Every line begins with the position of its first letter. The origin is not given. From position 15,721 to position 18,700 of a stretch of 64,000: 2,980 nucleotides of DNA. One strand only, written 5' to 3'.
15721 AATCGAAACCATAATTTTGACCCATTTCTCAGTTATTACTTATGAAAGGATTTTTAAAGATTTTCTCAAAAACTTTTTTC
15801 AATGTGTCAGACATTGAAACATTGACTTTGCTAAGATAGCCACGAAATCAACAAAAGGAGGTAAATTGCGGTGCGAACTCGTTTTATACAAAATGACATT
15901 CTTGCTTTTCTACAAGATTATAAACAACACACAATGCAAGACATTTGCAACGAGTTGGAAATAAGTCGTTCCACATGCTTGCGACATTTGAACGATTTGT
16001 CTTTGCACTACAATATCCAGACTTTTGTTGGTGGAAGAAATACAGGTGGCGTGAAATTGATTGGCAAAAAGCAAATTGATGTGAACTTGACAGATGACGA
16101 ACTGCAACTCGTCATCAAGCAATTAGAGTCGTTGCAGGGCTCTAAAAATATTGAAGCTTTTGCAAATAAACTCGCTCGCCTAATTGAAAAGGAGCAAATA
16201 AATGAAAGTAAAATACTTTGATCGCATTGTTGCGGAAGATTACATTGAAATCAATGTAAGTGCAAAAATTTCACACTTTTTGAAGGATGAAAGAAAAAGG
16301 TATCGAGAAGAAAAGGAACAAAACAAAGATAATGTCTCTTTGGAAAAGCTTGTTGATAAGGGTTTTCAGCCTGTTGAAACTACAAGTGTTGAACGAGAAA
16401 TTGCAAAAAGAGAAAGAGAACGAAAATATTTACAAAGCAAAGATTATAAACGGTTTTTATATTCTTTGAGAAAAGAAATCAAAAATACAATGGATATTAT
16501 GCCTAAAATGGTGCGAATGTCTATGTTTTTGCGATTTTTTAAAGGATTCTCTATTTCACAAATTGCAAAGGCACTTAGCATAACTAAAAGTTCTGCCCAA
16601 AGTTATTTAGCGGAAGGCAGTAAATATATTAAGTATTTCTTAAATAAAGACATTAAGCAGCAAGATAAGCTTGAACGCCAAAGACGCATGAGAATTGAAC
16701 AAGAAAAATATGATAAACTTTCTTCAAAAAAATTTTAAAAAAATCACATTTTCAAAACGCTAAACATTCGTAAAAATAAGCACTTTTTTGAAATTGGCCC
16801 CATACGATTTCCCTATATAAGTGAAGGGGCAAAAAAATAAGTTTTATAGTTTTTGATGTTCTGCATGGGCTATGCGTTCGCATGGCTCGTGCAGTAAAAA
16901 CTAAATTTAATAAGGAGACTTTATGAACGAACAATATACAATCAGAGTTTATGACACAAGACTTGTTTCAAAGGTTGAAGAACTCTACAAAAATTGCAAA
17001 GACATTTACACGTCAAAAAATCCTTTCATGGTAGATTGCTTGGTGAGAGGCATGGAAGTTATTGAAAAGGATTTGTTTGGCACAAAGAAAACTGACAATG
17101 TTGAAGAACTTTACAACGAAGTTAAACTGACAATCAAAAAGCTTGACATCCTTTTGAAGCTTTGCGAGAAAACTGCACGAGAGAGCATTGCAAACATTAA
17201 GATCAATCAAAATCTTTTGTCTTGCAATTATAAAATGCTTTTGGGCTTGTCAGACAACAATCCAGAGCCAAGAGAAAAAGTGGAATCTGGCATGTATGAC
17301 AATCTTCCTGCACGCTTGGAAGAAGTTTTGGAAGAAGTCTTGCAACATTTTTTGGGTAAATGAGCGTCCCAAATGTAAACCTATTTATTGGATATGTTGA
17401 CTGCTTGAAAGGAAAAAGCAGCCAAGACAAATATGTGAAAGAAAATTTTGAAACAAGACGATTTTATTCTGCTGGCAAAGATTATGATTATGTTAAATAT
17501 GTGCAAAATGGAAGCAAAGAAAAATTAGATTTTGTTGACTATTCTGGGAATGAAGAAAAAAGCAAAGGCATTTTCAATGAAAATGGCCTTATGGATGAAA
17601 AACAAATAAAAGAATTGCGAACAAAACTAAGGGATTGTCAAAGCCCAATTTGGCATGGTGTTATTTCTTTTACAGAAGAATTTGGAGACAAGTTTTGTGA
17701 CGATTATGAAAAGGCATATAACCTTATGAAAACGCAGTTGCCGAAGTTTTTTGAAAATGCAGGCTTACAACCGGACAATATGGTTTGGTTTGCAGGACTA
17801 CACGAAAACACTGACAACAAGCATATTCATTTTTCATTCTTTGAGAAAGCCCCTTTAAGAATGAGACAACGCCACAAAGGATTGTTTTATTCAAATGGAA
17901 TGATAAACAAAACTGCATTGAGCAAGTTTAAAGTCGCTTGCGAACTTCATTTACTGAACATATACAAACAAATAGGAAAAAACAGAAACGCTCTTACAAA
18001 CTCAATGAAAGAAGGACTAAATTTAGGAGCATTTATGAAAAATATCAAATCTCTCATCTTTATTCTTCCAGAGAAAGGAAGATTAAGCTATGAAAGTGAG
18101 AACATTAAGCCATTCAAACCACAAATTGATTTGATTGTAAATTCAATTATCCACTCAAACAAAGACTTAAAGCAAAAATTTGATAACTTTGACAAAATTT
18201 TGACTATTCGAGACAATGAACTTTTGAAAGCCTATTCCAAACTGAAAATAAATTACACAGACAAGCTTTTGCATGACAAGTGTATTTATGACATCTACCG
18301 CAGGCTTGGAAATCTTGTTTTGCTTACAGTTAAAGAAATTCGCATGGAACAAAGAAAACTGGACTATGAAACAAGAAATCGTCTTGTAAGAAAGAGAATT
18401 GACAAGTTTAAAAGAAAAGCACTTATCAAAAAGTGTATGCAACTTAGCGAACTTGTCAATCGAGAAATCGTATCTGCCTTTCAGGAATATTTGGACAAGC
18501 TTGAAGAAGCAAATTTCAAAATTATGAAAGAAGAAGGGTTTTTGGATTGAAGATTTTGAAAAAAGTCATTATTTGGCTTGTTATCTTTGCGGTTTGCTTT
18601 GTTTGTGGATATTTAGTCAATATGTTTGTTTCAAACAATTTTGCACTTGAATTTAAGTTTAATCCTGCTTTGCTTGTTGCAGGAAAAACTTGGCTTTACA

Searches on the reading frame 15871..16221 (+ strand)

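Call 53: search_protein_families(library=pfam, proteins=[window:15871-16221:+], max_evalue=0.01)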
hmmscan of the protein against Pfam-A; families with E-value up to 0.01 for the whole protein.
window:15871-16221:+ (116 aa): 8 families
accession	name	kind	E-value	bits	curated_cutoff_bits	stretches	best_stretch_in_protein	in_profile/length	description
PF13412.12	HTH_24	-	2e-06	27.7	21.9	1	8-43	6-41/48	Winged helix-turn-helix DNA-binding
PF01022.26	HTH_5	-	1.4e-05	25.3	22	1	8-43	5-39/47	Bacterial regulatory protein, arsR family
PF08279.18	HTH_11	-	5.1e-05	23.5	25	1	7-44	2-40/55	HTH domain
PF13022.12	HTH_Tnp_1_2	-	0.00025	21.6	27.9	1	14-42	21-49/122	Helix-turn-helix of insertion element transposase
PF12840.13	HTH_20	-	0.0012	19.2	27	1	9-43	8-42/51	Helix-turn-helix domain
PF12802.13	MarR_2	-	0.0014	19.2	27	1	9-43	9-44/61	MarR family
PF09339.16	HTH_IclR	-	0.0058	16.8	22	1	9-43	7-42/52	IclR helix-turn-helix domain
PF05043.19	Mga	-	0.0089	17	21.1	0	10-44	21-55/87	Mga helix-turn-helix domain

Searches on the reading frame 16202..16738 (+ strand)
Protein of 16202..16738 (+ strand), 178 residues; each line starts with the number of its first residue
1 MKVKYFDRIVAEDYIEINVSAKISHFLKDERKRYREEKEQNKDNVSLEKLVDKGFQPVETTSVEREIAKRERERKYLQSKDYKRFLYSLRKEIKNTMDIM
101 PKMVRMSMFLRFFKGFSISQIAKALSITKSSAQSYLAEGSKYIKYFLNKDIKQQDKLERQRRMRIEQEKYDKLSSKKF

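Call 53: search_protein_families(library=pfam, proteins=[window:16202-16738:+], max_evalue=0.01)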
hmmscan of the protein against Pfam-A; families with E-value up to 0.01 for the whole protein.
window:16202-16738:+ (178 aa): 1 family
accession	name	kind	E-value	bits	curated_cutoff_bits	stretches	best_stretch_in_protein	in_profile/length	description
PF08281.18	Sigma70_r4_2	-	4.1e-06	26.8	25.7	1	92-139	3-50/54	Sigma-70, region 4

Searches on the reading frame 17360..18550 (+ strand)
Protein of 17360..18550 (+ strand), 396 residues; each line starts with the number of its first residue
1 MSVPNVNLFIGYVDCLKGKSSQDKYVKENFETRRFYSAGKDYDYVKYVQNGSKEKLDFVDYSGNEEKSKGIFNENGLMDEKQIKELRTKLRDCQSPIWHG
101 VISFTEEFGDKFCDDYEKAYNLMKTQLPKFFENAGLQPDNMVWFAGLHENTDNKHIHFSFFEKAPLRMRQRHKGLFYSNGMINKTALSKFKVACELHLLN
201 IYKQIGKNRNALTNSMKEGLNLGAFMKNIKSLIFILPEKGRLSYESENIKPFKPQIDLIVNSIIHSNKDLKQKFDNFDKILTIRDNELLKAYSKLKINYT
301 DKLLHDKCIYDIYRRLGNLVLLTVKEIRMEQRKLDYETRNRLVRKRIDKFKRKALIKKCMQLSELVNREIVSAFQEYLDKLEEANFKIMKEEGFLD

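Call 53: search_protein_families(library=pfam, proteins=[window:17360-18550:+], max_evalue=0.01)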
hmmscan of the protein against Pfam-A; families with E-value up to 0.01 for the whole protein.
window:17360-18550:+ (396 aa): 2 families
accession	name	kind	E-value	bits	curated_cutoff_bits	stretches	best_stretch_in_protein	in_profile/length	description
PF18555.7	MobL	-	4.2e-28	98.9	28.5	1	13-363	11-372/383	MobL relaxases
PF03432.20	Relaxase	-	0.0076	17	24.6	0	80-159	27-97/132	MobA/VirD2-like, nuclease domain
